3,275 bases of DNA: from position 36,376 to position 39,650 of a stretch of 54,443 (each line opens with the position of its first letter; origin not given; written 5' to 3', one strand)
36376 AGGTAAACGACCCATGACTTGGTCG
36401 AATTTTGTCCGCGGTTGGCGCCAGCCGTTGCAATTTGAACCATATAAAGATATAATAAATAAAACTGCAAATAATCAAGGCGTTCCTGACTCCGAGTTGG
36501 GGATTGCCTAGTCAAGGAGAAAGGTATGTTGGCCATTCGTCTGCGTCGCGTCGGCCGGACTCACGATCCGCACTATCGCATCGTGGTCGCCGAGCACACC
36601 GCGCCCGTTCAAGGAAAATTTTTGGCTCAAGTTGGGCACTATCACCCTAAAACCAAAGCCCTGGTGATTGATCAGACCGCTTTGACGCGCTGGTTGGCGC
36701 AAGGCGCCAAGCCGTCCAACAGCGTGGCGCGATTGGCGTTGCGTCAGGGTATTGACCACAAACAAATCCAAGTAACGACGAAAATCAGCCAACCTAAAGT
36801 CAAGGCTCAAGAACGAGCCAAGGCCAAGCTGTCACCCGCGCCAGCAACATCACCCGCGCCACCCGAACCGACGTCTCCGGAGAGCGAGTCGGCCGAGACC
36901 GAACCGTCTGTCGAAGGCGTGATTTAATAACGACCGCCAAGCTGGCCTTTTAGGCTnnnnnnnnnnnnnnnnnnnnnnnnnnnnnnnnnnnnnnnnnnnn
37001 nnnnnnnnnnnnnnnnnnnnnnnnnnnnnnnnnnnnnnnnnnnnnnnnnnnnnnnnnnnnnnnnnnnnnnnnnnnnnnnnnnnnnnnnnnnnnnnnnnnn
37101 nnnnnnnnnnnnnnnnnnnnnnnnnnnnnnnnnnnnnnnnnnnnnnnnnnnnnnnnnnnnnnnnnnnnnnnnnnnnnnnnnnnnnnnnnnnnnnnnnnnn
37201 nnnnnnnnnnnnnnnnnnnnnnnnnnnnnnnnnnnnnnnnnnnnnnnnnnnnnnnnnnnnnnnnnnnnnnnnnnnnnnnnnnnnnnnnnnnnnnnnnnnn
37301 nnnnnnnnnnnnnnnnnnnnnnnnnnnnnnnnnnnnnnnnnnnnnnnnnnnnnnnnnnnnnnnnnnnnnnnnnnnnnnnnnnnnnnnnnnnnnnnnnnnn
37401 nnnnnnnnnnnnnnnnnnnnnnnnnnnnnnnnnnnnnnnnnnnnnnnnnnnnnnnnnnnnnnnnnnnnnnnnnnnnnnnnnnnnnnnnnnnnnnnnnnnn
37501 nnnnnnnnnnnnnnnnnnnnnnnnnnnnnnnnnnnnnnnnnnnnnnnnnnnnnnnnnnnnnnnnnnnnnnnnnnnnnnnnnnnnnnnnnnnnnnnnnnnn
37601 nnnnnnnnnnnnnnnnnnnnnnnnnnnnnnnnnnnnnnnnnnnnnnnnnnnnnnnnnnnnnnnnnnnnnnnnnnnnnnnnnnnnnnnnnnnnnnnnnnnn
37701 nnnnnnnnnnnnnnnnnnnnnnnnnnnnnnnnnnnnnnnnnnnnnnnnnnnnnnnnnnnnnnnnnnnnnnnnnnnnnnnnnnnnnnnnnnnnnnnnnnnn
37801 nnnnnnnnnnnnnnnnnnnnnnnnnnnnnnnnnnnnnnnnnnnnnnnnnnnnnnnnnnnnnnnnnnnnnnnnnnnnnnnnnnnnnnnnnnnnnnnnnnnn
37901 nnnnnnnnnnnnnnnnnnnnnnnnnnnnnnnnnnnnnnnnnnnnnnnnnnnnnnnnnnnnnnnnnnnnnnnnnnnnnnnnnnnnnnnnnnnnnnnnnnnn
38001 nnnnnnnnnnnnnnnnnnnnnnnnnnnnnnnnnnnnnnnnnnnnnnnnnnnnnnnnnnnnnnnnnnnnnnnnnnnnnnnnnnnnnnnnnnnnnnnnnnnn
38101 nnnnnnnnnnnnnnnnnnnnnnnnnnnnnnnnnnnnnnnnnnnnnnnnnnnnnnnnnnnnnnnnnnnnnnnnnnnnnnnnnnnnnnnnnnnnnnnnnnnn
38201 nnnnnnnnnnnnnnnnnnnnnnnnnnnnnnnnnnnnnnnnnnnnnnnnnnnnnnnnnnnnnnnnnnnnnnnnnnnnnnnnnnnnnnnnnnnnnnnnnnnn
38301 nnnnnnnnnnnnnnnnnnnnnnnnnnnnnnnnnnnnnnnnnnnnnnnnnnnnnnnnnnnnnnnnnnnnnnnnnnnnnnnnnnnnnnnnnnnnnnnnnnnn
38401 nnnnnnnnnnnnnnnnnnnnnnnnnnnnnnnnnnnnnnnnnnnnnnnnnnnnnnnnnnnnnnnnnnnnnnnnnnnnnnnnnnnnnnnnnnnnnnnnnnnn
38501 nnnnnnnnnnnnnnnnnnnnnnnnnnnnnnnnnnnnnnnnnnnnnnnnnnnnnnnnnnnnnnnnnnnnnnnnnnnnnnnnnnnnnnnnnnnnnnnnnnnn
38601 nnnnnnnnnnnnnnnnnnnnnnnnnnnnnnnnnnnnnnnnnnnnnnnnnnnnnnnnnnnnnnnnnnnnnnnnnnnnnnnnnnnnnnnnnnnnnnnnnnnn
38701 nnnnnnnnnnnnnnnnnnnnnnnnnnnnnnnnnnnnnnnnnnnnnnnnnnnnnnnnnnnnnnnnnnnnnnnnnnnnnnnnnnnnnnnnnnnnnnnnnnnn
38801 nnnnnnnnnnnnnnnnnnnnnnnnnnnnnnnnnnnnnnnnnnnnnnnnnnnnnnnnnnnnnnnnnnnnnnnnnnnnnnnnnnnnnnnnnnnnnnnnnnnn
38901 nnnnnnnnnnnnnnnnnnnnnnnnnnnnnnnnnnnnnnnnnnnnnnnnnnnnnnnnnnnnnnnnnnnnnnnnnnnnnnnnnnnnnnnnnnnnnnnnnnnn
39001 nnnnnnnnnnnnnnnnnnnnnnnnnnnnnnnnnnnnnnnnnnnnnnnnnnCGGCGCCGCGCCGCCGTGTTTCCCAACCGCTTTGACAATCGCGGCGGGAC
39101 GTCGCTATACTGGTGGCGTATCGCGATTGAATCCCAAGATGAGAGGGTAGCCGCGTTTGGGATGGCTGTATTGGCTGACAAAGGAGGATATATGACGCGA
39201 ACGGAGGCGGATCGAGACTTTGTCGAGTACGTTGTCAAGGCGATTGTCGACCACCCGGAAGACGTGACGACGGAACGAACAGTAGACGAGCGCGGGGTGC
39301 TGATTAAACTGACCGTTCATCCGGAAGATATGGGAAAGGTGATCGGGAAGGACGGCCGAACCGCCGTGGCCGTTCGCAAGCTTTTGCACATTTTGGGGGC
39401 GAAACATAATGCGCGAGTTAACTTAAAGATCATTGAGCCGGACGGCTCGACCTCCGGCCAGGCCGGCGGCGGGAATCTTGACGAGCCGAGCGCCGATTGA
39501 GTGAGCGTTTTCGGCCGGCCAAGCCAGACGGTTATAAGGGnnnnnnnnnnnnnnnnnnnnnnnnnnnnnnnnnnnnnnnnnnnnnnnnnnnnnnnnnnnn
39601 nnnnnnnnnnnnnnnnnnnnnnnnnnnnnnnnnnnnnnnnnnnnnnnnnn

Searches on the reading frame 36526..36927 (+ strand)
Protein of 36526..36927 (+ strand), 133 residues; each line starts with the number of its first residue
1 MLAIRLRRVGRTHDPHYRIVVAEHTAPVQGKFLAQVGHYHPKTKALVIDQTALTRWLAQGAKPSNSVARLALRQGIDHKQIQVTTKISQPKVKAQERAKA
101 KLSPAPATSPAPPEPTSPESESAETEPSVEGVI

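Call 46: search_protein_families(library=pfam, proteins=[window:36526-36927:+], max_evalue=0.0001)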
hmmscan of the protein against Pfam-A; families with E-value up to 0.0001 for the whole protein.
window:36526-36927:+ (133 aa): 1 family
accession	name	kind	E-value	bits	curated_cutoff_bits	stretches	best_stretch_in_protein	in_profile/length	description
PF00886.24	Ribosomal_S16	-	1.3e-16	60.7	27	1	8-64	1-62/62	Ribosomal protein S16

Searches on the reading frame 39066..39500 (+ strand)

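Call 46: search_protein_families(library=pfam, proteins=[window:39066-39500:+], max_evalue=0.0001)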
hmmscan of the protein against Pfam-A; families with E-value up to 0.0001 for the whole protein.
window:39066-39500:+ (144 aa): 1 family
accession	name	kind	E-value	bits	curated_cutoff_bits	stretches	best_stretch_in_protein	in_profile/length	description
PF13083.13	KH_KhpA-B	-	2.7e-22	78.9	32.1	1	50-122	1-73/73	KhpA/KhpB, KH domain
